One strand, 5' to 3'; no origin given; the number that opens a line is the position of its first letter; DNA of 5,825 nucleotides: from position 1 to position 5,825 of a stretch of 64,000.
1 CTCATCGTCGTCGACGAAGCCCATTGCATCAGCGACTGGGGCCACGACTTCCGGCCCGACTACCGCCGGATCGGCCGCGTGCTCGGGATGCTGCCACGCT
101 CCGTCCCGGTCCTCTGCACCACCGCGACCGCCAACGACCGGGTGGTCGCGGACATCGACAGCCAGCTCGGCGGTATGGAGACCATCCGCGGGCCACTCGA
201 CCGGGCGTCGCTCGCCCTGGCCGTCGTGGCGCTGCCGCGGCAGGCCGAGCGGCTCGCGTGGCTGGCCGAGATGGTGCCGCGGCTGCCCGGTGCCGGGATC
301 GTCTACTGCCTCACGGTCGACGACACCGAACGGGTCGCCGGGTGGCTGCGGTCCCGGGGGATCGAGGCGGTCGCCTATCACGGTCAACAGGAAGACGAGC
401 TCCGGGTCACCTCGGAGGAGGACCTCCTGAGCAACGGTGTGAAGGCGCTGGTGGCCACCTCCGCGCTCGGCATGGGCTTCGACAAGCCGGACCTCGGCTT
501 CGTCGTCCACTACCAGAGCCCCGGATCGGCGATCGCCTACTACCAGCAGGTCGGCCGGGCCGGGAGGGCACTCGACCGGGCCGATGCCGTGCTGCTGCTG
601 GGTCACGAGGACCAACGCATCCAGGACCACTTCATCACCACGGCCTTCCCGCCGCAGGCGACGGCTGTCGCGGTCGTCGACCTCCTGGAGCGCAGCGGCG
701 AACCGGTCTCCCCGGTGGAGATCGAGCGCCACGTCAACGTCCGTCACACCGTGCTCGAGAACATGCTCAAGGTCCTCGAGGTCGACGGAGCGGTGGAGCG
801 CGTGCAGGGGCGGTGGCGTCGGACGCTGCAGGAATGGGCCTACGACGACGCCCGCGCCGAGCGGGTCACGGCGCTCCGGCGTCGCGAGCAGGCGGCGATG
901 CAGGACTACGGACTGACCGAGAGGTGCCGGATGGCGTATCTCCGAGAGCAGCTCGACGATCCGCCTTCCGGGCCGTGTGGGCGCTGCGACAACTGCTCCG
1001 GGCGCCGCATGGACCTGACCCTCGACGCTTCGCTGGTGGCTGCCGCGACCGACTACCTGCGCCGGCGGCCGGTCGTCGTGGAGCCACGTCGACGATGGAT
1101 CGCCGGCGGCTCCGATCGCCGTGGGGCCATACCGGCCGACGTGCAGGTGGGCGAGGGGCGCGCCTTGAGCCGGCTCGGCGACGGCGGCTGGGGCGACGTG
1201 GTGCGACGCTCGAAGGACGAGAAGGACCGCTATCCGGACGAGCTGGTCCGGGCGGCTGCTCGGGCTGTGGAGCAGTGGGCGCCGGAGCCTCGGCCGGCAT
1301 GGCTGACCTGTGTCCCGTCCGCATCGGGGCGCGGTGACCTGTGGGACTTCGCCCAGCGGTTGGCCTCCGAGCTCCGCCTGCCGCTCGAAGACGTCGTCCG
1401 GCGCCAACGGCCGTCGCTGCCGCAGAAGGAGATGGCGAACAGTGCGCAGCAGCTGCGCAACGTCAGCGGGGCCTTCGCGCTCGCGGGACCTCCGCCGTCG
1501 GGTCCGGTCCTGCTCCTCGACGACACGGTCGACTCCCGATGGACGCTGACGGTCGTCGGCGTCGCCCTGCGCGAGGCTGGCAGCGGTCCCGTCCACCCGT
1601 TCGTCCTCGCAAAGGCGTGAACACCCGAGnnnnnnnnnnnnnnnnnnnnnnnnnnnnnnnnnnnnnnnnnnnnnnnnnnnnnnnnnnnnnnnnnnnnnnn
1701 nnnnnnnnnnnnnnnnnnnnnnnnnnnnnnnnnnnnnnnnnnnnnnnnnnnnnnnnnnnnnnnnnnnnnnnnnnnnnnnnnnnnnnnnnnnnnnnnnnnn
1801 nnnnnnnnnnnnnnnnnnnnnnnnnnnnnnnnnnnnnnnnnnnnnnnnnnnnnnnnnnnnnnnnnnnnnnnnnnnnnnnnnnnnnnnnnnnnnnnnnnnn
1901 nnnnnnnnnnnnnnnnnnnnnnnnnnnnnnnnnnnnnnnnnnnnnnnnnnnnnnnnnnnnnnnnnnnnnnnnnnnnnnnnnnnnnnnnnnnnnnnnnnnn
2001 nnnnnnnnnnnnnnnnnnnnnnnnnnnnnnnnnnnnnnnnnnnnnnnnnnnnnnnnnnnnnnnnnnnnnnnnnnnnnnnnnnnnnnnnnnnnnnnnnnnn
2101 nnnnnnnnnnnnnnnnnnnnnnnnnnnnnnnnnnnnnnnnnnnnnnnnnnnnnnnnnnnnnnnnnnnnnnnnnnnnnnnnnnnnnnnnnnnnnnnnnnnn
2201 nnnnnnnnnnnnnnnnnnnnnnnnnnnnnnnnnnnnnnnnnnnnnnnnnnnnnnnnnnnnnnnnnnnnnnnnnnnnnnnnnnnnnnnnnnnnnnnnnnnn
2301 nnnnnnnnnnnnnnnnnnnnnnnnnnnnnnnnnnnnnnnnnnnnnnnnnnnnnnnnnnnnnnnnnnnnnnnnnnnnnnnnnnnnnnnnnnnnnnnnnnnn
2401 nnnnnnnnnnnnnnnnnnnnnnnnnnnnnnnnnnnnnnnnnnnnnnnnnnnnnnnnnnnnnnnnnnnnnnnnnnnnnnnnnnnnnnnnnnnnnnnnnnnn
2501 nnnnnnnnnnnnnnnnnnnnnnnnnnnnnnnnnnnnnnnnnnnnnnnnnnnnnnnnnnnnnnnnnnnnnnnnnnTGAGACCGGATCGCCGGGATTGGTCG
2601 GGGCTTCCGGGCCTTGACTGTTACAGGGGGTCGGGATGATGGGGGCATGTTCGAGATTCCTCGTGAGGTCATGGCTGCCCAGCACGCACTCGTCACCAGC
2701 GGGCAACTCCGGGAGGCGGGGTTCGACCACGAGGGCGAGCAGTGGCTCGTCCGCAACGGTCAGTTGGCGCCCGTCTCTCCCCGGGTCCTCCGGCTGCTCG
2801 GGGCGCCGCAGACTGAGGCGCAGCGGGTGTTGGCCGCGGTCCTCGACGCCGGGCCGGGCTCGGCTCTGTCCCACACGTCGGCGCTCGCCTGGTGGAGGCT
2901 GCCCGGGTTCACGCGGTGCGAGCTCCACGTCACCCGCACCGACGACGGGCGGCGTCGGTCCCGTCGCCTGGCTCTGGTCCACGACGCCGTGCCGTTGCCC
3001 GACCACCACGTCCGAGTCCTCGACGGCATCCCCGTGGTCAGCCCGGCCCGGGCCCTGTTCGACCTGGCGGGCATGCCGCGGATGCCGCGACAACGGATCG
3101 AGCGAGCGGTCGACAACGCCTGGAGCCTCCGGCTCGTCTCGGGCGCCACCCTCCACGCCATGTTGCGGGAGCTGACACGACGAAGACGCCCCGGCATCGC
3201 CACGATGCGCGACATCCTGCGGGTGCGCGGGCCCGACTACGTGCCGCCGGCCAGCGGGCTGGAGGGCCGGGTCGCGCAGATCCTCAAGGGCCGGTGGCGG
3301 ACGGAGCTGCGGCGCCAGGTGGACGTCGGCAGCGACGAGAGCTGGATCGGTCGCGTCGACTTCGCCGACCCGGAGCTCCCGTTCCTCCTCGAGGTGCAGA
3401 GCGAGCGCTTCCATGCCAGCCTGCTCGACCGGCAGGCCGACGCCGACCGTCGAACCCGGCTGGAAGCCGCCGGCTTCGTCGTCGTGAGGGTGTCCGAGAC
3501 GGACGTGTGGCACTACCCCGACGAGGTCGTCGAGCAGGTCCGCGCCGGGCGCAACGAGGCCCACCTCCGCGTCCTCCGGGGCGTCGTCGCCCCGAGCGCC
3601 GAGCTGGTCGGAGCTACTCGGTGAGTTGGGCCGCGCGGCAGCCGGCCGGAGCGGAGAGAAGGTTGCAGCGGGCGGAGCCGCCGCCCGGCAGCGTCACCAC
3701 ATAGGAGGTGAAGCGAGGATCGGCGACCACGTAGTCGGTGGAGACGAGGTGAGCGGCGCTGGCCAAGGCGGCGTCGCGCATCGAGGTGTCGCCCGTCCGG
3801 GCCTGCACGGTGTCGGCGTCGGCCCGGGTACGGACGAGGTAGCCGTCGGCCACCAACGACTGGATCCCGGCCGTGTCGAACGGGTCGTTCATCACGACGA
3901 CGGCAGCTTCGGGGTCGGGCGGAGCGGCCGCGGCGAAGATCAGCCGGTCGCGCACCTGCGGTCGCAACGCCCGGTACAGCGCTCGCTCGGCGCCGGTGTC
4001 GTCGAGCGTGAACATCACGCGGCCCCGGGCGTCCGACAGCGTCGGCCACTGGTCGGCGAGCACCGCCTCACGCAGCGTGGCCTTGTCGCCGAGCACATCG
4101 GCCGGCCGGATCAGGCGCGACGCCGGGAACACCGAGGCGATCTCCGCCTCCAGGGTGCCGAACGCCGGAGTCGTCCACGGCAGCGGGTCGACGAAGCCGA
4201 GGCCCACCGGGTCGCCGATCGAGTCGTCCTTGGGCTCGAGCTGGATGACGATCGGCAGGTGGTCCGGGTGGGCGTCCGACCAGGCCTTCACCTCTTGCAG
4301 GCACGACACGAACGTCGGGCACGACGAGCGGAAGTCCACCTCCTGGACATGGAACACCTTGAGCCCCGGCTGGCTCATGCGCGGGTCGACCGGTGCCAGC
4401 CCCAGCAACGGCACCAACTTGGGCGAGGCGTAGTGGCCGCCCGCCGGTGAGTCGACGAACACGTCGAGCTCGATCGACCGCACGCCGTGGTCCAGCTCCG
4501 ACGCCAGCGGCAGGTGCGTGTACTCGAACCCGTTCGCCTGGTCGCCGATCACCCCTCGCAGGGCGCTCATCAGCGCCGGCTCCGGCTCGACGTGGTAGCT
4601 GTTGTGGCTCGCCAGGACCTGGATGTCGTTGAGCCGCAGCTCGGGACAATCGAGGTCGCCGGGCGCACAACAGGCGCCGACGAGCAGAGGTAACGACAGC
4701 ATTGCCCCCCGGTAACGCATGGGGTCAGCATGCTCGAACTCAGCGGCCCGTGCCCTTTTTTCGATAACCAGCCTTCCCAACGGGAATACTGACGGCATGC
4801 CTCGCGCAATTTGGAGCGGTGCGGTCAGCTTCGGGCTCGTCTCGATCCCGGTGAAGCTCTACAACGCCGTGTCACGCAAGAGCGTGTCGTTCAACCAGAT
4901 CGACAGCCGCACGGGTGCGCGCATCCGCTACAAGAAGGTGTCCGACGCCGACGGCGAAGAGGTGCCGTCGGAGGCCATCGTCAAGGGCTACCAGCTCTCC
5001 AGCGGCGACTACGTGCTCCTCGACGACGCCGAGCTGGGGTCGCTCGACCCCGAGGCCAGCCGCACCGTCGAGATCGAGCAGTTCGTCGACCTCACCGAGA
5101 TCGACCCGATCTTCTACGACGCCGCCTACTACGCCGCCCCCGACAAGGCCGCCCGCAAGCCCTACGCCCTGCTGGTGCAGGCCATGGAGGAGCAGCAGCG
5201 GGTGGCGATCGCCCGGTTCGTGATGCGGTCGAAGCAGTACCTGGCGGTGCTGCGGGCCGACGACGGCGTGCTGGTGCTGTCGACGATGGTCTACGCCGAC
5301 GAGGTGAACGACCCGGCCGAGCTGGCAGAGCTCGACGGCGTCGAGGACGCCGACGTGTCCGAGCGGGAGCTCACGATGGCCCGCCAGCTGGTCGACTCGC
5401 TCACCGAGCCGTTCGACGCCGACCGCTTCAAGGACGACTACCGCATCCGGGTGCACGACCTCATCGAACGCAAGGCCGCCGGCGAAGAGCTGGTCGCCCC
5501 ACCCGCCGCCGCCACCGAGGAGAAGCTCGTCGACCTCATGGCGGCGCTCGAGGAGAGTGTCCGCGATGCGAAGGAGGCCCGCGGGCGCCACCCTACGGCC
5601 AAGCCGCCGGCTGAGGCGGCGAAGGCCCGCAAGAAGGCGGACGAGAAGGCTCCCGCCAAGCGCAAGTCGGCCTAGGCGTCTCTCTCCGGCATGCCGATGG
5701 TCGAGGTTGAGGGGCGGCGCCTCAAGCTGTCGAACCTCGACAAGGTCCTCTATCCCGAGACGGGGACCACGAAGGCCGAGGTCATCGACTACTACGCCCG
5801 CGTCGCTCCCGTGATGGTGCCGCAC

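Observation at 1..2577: RqlH-type helicase with ComF-like domain tightly linked to a divergent DprA paralog, echoing ComFA/ComFC/DprA outside a competence locus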

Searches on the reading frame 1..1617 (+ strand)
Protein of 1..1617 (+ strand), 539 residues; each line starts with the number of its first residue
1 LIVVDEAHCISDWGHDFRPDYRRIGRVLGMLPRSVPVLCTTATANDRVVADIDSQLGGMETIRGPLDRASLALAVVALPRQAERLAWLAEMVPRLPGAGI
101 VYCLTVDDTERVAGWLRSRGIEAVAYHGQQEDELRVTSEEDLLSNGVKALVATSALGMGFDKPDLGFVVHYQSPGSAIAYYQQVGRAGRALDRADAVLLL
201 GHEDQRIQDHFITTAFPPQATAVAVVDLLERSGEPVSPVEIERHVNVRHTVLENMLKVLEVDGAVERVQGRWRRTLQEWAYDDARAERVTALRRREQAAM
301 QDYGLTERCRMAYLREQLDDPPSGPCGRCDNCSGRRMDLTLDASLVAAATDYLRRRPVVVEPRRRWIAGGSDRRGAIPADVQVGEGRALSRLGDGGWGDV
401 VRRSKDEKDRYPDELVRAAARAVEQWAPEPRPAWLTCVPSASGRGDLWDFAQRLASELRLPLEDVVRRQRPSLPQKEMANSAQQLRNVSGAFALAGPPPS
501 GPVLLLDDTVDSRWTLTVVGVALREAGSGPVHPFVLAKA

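Call 4: search_protein_families(library=pfam, proteins=[window:1-1617:+], max_evalue=0.1)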
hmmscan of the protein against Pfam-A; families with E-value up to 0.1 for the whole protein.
window:1-1617:+ (539 aa): 8 families
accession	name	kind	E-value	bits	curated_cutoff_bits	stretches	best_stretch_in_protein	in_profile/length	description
PF00271.37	Helicase_C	-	3.2e-15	56.8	23.5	1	96-190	15-109/110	Helicase conserved C-terminal domain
PF00270.35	DEAD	-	2.5e-06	27.7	26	1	1-51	120-166/167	DEAD/DEAH box helicase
PF16124.10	RecQ_Zn_bind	-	3.5e-05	24.9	25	1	283-332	14-65/66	RecQ zinc-binding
PF08100.18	Dimerisation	-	0.0025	18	25.6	1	220-267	25-72/93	O-methyltransferase dimerisation domain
PF12802.13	MarR_2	-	0.0026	18.3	27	1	222-268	7-53/61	MarR family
PF02082.26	Rrf2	-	0.046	14.3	30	1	224-271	11-59/132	Iron-dependent Transcriptional regulator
PF00156.33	Pribosyltran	-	0.053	13.3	26.3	1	450-532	43-119/158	Phosphoribosyl transferase domain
PF12840.13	HTH_20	-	0.086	13.3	27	0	221-267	5-50/51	Helix-turn-helix domain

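Call 5: search_protein_families(library=ncbifam, proteins=[window:1-1617:+], max_evalue=0.01)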
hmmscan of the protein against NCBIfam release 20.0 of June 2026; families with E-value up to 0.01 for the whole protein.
window:1-1617:+ (539 aa): 22 families
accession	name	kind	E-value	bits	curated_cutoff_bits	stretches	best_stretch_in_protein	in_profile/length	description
TIGR01389.1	recQ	equivalog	7.4e-62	209.6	640.2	2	1-218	130-346/591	DNA helicase RecQ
TIGR00614.1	recQ_fam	subfamily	5.1e-51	173.9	219.8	1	1-213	130-343/470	RecQ family ATP-dependent DNA helicase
NF008279.0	PRK11057.1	equivalog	1.2e-41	142.8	1015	1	1-204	142-344/608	ATP-dependent DNA helicase RecQ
NF041063.1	DpdF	equivalog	4.4e-33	114.9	550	1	2-209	274-491/813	protein DpdF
NF008394.0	PRK11192.1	equivalog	9.7e-12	44.4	507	1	99-208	250-359/441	ATP-dependent RNA helicase SrmB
NF007882.0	PRK10590.1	equivalog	2.2e-10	40.1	743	1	2-204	153-353/456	ATP-dependent RNA helicase RhlE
NF053710.1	RNA_heli_RhlE2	exception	5e-10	38.4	925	1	100-205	253-358/635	RNA helicase RhlE2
NF053711.1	RNA_heli_RhlE1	exception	2.6e-09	36.3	750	1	96-201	244-349/434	RNA helicase RhlE1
NF008744.0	PRK11776.1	equivalog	2.7e-09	36.1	524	1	84-206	229-352/460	ATP-dependent RNA helicase DbpA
TIGR03817.1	DECH_helic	hypoth_equivalog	4e-08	32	874.1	1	124-200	307-383/742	helicase/secretion neighborhood putative DEAH-box helicase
NF010338.0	PRK13767.1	equivalog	5.6e-08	31.5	849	1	100-193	289-388/877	ATP-dependent helicase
TIGR04121.1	DEXH_lig_assoc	equivalog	7.7e-08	30.5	850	1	126-200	282-356/804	ligase-associated DNA damage response DEXH box helicase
NF008642.0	PRK11634.1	equivalog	2.7e-07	29.4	989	1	98-207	247-356/628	DEAD/DEAH family ATP-dependent RNA helicase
NF053636.1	DDHlcsCsdAPsy1082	equivalog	2.9e-07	29.4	890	1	100-209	247-355/512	DEAD/DEAH box helicase CsdA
NF041067.1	DpdJ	equivalog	7e-07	27.3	800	1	135-190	561-616/1482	protein DpdJ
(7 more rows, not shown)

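Call 6: search_protein_families(library=padloc, proteins=[window:1-1617:+], max_evalue=0.01)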
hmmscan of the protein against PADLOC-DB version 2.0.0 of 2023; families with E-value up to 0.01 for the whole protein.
window:1-1617:+ (539 aa): 33 families (the best 25 are shown)
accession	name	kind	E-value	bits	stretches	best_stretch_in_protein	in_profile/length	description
PDLC03928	PsyrT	-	5.6e-199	660.8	1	1-538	145-683/689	-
PDLC02864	DpdF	-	1.4e-65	220.3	1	1-286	139-412/610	DpdF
PDLC02870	DpdF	-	2.5e-63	212.4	1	1-336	130-470/534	DpdF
PDLC02861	DpdF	-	1.4e-52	176.8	1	1-214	145-357/611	DpdF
PDLC02865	DpdF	-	2e-39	133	1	1-334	876-1212/1499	DpdF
PDLC02863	DpdF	-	1.3e-34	117.9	2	66-268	21-223/488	DpdF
PDLC02866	DpdF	-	2.5e-28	97.4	1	311-537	1-252/255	DpdF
PDLC02855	DpdF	-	6.1e-25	85.6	1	2-194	272-473/825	DpdF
PDLC02872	DpdF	-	1.9e-24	84.2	1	2-208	292-513/859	DpdF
PDLC02859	DpdF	-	1e-23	81.7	1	2-199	220-424/545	DpdF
PDLC02867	DpdF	-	1.6e-19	67.7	1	2-210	270-488/855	DpdF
PDLC02857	DpdF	-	3.7e-18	63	1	2-209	313-547/911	DpdF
PDLC02868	DpdF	-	1.7e-17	60.5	2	2-55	463-516/1078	DpdF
PDLC01089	C3a193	-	2.1e-17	60.8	2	1-44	374-419/983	poss. alt. Cas3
PDLC02862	DpdF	-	5.7e-16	55.5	1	2-252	257-514/811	DpdF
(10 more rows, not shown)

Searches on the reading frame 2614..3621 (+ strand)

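Call 4: search_protein_families(library=pfam, proteins=[window:2614-3621:+], max_evalue=0.1)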
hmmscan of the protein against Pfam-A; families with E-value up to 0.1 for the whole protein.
window:2614-3621:+ (336 aa): 2 families
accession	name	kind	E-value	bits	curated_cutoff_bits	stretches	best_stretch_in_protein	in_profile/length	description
PF18741.7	MTES_1575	-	4.8e-05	23.8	38.2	1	259-310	42-93/96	REase_MTES_1575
PF04480.18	DUF559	-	0.00033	20.9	20.6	1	245-309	45-104/109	Protein of unknown function (DUF559)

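Call 5: search_protein_families(library=ncbifam, proteins=[window:2614-3621:+], max_evalue=0.01)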
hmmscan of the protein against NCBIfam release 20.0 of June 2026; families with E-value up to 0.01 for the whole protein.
window:2614-3621:+ (336 aa): 0 families

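Call 6: search_protein_families(library=padloc, proteins=[window:2614-3621:+], max_evalue=0.01)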
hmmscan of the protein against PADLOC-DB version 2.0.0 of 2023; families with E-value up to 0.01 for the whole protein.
window:2614-3621:+ (336 aa): 7 families
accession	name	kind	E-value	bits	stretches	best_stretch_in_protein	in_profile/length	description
PDLC02228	AbiEi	-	9e-26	88.5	1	18-192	32-196/216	AbiEi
PDLC02249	AbiEi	-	5.9e-22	76.3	1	18-191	10-180/184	AbiEi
PDLC02260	AbiEi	-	1.4e-12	45.6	1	18-129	9-119/131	AbiEi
PDLC02231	AbiEi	-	6.2e-10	37.3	1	18-191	12-193/280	AbiEi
PDLC02256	AbiEi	-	5.4e-08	31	1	23-182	13-167/174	AbiEi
PDLC02259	AbiEi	-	0.0011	16.4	0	27-151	2-135/191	AbiEi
PDLC02227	AbiEi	-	0.0041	14.7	1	23-95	16-83/233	AbiEi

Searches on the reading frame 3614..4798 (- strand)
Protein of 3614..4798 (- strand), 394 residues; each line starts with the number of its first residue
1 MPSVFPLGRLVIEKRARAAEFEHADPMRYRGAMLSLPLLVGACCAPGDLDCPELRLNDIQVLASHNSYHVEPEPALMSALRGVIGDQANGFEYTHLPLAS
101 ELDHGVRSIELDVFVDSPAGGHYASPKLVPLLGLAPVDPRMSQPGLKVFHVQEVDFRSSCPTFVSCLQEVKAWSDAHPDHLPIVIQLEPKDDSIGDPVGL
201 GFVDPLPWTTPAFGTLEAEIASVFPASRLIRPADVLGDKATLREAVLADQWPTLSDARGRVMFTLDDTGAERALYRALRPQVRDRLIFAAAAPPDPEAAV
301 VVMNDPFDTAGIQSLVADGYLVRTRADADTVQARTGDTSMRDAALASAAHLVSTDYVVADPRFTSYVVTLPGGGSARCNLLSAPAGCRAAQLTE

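Call 20: search_protein_families(library=pfam, proteins=[window:3614-4798:-], max_evalue=0.01)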
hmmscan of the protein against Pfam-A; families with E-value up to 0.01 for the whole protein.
window:3614-4798:- (394 aa): 1 family
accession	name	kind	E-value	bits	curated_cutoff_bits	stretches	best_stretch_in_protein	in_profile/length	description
PF16670.11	PI-PLC-C1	-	3.9e-114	381.6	29.9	1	54-379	1-328/329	Phosphoinositide phospholipase C, Ca2+-dependent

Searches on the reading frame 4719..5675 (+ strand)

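Call 20: search_protein_families(library=pfam, proteins=[window:4719-5675:+], max_evalue=0.01)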
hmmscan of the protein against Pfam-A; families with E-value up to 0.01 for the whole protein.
window:4719-5675:+ (318 aa): 1 family
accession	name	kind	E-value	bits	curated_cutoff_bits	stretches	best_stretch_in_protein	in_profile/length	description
PF02735.22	Ku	-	2.4e-52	178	25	1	37-220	1-190/190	Ku70/Ku80 beta-barrel domain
